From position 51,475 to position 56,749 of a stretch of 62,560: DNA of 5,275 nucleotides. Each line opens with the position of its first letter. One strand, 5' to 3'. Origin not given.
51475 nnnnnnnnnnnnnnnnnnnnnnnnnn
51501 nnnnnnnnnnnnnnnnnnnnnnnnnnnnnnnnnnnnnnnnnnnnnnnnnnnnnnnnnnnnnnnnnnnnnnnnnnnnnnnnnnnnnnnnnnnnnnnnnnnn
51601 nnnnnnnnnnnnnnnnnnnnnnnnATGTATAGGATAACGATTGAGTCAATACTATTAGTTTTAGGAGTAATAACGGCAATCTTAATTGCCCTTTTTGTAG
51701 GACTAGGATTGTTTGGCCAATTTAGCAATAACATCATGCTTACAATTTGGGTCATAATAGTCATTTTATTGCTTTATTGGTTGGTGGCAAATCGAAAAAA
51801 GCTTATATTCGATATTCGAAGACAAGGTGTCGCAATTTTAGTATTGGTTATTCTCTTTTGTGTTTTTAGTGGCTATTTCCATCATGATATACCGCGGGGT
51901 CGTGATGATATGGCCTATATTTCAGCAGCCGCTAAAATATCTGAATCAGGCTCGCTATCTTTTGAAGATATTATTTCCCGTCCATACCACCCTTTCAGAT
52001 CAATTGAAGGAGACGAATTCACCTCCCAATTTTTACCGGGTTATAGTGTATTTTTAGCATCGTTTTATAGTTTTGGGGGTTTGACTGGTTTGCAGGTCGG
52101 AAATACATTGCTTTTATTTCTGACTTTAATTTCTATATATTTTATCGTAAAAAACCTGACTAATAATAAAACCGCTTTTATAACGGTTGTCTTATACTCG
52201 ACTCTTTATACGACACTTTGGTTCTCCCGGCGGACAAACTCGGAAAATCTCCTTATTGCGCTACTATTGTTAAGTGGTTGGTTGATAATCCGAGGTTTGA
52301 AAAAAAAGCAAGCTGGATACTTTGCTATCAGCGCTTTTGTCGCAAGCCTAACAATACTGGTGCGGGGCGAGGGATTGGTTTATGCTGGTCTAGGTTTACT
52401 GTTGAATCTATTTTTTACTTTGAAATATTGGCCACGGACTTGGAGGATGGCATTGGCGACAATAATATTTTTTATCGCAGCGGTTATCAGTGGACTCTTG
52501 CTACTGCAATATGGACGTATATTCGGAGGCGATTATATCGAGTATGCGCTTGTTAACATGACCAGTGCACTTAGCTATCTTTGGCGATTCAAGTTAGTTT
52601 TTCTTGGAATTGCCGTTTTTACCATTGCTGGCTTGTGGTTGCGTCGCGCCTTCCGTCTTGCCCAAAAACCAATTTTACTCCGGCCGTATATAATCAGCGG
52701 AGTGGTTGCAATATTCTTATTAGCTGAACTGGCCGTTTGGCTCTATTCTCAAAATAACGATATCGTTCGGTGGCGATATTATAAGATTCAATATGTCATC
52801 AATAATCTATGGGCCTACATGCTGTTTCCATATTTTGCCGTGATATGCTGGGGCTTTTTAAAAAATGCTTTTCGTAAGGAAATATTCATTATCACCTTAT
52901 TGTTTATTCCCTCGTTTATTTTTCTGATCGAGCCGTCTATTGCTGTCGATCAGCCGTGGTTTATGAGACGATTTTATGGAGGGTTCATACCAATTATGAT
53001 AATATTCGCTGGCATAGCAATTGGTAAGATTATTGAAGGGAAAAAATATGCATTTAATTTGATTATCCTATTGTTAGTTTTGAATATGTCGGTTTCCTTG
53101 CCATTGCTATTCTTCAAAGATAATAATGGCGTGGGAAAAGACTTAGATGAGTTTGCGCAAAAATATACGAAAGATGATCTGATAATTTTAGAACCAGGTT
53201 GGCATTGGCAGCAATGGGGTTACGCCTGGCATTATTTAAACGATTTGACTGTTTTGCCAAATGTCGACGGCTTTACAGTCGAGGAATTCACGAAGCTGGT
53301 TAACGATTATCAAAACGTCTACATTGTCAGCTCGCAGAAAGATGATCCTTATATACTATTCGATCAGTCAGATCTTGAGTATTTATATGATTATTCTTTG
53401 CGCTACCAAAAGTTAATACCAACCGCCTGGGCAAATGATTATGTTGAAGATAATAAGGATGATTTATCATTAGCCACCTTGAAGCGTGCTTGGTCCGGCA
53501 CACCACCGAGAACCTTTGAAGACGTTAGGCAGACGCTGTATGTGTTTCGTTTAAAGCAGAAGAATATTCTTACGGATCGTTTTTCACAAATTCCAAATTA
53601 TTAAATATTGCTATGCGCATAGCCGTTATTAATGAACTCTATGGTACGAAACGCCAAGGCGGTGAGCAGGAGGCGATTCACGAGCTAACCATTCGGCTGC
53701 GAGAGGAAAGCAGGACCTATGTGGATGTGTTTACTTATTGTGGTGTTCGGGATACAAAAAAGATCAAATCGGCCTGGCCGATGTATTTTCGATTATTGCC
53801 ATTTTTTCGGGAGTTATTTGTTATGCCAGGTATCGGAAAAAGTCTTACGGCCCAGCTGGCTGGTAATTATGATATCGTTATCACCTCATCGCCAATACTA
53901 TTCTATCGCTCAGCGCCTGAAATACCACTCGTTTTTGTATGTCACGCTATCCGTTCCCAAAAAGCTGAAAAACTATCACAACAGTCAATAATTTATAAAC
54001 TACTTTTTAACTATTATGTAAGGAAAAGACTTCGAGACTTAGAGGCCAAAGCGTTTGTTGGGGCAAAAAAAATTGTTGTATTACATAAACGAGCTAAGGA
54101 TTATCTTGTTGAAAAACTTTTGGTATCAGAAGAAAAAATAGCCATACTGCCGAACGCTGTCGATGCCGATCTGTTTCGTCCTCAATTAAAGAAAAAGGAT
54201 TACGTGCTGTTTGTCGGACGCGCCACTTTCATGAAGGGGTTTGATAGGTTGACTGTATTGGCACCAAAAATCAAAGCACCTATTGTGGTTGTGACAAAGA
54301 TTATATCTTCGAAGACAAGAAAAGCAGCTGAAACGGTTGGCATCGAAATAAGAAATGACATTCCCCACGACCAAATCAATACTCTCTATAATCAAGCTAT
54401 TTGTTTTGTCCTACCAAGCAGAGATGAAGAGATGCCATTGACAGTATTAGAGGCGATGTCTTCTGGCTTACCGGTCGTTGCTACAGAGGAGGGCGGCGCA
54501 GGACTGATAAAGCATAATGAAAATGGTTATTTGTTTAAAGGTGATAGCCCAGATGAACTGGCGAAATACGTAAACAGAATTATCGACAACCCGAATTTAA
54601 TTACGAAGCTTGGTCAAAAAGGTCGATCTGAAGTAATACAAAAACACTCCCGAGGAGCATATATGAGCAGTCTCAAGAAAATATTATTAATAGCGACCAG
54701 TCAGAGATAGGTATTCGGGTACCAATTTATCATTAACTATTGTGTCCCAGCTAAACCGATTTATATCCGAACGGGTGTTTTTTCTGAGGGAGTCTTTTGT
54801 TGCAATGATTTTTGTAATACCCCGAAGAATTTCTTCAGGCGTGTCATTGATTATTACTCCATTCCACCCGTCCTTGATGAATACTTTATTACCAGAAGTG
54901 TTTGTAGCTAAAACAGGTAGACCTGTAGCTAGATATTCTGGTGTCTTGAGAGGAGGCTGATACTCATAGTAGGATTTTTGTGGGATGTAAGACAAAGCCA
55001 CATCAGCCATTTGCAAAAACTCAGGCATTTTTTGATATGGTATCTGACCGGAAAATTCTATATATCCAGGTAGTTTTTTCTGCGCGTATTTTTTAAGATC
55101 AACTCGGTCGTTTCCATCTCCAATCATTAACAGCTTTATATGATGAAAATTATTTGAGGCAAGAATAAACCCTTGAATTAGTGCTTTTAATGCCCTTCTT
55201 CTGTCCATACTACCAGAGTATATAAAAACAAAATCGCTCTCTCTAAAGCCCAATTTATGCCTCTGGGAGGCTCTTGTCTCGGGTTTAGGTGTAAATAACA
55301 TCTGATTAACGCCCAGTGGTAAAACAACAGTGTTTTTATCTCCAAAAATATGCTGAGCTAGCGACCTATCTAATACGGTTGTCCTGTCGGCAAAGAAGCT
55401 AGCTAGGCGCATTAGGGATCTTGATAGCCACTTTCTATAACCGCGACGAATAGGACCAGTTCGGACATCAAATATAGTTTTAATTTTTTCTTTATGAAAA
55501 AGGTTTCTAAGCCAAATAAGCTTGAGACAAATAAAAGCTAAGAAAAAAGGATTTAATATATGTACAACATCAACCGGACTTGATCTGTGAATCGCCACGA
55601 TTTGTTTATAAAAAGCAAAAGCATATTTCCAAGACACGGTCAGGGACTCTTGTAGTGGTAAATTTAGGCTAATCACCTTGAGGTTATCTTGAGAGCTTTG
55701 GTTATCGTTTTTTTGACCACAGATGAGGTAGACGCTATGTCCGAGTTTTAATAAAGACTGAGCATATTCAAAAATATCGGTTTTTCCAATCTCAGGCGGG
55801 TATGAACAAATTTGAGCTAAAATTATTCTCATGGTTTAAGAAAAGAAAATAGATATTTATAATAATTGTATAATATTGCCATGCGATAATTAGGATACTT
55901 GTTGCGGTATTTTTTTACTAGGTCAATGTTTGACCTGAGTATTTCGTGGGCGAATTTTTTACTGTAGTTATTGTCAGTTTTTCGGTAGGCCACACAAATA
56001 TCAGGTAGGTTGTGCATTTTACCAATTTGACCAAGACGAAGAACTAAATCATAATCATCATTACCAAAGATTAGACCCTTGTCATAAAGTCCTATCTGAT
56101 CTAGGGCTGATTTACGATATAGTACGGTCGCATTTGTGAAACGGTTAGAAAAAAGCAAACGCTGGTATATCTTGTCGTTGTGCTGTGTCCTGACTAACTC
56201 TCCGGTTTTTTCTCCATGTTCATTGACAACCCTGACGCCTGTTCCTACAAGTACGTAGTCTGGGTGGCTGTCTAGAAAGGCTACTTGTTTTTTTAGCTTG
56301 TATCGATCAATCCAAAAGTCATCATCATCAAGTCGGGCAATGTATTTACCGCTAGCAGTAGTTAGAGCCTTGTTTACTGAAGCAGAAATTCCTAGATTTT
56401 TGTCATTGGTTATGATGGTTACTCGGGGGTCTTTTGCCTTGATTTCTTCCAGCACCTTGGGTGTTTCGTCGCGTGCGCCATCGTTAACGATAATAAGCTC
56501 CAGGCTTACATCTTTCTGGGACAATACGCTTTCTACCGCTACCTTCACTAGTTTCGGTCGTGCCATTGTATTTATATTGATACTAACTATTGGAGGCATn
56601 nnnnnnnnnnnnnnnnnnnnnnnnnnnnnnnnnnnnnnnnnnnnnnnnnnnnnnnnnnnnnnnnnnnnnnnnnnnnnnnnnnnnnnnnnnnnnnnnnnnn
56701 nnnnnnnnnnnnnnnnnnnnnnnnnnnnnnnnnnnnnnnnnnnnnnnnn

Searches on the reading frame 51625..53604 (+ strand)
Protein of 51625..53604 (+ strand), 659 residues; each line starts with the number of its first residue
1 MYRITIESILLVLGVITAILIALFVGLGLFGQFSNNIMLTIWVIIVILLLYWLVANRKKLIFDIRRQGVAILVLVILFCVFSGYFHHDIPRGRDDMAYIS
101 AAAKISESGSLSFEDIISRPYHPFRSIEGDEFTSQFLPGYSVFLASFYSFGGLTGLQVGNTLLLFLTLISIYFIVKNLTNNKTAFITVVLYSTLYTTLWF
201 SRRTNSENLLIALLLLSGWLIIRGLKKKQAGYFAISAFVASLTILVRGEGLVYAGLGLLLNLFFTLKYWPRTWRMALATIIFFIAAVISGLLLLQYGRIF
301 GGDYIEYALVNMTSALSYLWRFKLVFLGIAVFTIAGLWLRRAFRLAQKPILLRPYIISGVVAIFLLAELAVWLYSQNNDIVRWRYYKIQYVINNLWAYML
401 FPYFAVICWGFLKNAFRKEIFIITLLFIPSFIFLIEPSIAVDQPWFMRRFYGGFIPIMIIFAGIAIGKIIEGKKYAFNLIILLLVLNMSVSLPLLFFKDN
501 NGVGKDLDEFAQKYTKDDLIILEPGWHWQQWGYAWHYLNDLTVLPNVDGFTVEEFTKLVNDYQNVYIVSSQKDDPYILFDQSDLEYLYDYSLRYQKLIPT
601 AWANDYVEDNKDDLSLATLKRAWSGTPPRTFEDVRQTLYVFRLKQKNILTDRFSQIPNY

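Call 107: search_protein_families(library=pfam, proteins=[window:51625-53604:+], max_evalue=0.001)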
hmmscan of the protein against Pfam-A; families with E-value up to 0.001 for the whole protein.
window:51625-53604:+ (659 aa): 1 family
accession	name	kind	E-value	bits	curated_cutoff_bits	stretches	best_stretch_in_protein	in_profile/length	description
PF13231.12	PMT_2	-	8.5e-10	39.5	26.1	1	155-285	23-150/160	Dolichyl-phosphate-mannose-protein mannosyltransferase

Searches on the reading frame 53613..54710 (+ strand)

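Call 107: search_protein_families(library=pfam, proteins=[window:53613-54710:+], max_evalue=0.001)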
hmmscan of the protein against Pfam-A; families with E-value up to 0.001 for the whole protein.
window:53613-54710:+ (365 aa): 5 families
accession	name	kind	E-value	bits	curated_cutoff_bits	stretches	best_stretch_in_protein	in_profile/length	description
PF00534.26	Glycos_transf_1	-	1.4e-26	93.5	26.4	1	193-339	13-171/172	Glycosyl transferases group 1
PF13692.12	Glyco_trans_1_4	-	2.1e-22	80.4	27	1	197-326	3-142/142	Glycosyl transferases group 1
PF13439.12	Glyco_transf_4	-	2.5e-10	41.1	28.5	1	19-186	5-169/170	Glycosyltransferase Family 4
PF13524.12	Glyco_trans_1_2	-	2.1e-07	31.5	25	1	243-346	28-134/144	Glycosyl transferase-like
PF20706.3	GT4-conflict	-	1e-05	25.1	26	1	252-298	272-318/385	Family 4 Glycosyltransferase in conflict systems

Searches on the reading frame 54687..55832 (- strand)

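Call 107: search_protein_families(library=pfam, proteins=[window:54687-55832:-], max_evalue=0.001)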
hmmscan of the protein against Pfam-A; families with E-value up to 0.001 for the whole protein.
window:54687-55832:- (381 aa): 5 families
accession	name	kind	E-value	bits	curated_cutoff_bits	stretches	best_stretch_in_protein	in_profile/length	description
PF00534.26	Glycos_transf_1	-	1.4e-21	77.2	26.4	1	188-352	3-164/172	Glycosyl transferases group 1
PF13692.12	Glyco_trans_1_4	-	1.4e-16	61.4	27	1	202-343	3-140/142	Glycosyl transferases group 1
PF13439.12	Glyco_transf_4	-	3.4e-08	34.2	28.5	1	20-176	8-167/170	Glycosyltransferase Family 4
PF13579.12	Glyco_trans_4_4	-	1.1e-07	32.7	29.7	1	22-162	9-142/158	Glycosyl transferase 4-like domain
PF13524.12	Glyco_trans_1_2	-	4.1e-06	27.2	25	1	233-355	16-124/144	Glycosyl transferase-like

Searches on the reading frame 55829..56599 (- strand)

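Call 107: search_protein_families(library=pfam, proteins=[window:55829-56599:-], max_evalue=0.001)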
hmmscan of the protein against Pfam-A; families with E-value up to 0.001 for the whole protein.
window:55829-56599:- (256 aa): 3 families
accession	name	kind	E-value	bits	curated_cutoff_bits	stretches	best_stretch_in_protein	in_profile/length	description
PF00535.33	Glycos_transf_2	-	3.8e-28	99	23.3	1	9-163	4-161/168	Glycosyl transferase family 2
PF13641.12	Glyco_tranf_2_3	-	3.1e-13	50.7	27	1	2-191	1-196/230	Glycosyltransferase like family 2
PF10111.15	Glyco_tranf_2_2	-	3.7e-12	46.7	27.3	1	25-230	22-237/276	Glycosyltransferase like family 2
